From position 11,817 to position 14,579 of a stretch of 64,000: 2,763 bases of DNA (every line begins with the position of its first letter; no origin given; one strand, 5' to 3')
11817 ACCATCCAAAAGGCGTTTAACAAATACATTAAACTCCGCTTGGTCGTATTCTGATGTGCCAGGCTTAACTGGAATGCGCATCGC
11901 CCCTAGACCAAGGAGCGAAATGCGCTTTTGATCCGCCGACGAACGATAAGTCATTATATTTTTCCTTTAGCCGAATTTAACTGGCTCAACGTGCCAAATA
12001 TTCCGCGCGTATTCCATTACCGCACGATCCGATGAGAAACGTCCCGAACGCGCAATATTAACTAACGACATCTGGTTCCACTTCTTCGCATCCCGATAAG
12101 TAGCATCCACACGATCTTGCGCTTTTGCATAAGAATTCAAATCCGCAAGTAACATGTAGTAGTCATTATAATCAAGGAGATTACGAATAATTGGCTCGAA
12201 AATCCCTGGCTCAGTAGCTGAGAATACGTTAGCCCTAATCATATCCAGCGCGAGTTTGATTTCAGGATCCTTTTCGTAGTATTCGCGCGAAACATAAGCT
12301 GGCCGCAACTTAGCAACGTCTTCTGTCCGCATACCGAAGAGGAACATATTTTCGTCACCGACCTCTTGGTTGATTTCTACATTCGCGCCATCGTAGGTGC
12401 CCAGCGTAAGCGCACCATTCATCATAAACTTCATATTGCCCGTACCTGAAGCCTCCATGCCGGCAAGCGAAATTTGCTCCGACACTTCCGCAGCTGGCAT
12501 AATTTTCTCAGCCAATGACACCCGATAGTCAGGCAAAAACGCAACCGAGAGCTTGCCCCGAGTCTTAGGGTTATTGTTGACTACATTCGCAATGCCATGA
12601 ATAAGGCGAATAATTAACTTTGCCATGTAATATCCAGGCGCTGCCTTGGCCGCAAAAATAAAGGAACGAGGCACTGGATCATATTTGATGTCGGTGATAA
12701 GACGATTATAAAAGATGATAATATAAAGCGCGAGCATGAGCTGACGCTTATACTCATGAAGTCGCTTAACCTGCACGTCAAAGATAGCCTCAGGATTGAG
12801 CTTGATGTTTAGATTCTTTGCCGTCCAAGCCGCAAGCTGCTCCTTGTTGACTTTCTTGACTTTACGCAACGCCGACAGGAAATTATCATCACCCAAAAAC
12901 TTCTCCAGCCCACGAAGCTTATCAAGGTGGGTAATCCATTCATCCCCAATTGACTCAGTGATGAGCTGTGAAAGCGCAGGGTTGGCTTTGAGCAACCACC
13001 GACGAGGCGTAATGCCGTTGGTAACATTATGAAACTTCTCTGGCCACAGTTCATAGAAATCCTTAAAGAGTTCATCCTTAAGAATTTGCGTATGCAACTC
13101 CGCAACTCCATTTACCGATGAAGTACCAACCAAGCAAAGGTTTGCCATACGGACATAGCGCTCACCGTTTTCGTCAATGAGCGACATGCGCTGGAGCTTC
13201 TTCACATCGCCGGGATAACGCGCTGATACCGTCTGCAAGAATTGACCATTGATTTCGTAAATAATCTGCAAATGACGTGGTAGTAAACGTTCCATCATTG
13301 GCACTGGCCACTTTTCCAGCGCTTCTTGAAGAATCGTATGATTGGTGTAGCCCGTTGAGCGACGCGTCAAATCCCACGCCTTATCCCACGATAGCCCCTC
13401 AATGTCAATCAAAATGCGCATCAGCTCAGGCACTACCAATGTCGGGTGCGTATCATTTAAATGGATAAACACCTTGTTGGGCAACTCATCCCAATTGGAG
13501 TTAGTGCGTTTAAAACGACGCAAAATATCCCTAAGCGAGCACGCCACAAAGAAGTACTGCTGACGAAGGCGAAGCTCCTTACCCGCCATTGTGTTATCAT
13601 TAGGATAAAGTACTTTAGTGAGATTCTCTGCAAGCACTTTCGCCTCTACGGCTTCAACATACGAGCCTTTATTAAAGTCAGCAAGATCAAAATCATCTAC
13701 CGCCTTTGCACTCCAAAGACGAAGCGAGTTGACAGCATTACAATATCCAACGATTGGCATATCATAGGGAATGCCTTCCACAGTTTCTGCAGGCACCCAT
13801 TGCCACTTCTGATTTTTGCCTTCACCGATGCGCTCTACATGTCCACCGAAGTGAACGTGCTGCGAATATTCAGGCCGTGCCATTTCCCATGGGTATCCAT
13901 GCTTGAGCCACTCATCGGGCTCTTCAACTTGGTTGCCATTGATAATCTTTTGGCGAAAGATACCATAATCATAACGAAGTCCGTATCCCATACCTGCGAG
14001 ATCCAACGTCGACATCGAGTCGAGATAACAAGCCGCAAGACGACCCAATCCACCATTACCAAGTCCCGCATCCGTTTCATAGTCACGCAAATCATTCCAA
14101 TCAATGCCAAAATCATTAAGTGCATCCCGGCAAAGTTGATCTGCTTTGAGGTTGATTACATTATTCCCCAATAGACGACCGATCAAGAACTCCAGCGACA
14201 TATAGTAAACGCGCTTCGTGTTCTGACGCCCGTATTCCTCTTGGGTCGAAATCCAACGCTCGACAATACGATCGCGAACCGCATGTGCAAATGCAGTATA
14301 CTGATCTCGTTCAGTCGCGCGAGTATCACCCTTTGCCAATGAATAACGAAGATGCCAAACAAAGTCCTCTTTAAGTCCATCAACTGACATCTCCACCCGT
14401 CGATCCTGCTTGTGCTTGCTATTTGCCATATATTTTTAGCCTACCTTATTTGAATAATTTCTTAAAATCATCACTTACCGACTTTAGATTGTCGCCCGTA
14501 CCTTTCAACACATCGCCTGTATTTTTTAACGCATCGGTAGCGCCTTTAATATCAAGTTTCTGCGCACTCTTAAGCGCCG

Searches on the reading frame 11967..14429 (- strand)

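Call 80: search_protein_families(library=pfam, proteins=[window:11967-14429:-], max_evalue=0.00001)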
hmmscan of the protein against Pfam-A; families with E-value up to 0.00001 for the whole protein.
window:11967-14429:- (820 aa): 1 family
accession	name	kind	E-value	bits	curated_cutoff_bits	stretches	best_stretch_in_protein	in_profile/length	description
PF00343.26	Phosphorylase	-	0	1091.9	27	1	104-814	1-713/713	Carbohydrate phosphorylase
